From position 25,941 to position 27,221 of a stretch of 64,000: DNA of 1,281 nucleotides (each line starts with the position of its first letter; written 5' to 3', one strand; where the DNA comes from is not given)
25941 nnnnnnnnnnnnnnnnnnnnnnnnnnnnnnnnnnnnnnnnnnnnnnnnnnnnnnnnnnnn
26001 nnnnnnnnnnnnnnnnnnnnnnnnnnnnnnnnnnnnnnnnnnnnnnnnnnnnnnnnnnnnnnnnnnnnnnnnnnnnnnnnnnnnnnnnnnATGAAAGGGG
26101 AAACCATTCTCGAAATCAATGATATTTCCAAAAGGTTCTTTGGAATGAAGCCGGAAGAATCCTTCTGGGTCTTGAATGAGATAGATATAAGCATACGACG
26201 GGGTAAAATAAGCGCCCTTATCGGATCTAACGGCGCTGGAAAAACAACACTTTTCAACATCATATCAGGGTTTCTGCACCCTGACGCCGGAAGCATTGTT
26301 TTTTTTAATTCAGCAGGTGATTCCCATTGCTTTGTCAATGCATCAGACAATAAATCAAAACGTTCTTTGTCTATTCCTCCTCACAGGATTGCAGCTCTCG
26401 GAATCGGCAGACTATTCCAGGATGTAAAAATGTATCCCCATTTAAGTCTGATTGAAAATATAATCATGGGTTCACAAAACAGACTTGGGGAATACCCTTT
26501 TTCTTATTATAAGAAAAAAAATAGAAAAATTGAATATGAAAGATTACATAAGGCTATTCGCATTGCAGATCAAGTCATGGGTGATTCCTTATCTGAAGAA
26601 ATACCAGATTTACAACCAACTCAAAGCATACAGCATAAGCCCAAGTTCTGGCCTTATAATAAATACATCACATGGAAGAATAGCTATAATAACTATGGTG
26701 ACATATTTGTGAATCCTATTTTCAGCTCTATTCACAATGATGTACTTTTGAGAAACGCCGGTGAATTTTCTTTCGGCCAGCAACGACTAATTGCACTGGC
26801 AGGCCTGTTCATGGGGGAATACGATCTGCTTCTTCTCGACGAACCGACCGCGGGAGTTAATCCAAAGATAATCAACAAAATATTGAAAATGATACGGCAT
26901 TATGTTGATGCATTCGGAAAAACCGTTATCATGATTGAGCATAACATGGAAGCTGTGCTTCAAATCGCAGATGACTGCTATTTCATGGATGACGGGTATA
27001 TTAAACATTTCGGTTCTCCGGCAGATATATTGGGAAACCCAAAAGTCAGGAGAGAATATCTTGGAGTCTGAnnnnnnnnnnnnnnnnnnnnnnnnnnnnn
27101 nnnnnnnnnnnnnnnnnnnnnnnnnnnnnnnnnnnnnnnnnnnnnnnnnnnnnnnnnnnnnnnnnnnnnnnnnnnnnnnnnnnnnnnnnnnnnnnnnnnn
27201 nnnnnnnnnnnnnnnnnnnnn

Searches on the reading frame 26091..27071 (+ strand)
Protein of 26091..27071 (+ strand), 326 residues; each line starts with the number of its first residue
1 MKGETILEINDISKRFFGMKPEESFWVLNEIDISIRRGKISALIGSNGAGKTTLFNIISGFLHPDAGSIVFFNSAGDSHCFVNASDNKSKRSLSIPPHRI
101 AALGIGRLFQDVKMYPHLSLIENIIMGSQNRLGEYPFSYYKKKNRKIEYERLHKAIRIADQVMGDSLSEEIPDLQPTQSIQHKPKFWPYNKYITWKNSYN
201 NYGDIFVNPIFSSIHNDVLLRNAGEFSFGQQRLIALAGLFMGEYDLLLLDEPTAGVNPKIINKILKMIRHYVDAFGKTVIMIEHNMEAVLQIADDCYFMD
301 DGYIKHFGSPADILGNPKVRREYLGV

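Call 48: search_protein_families(library=pfam, proteins=[window:26091-27071:+], max_evalue=0.001)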
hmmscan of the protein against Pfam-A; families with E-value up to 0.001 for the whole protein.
window:26091-27071:+ (326 aa): 3 families
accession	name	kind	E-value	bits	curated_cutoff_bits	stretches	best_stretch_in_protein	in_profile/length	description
PF00005.33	ABC_tran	-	1.2e-23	84.7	25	1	28-254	1-137/137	ABC transporter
PF13304.12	AAA_21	-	2.8e-13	51.1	27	1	215-270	227-285/304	AAA domain, putative AbiEii toxin, Type IV TA system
PF13555.12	AAA_29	-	0.00028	21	27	1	33-77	17-59/61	P-loop containing region of AAA domain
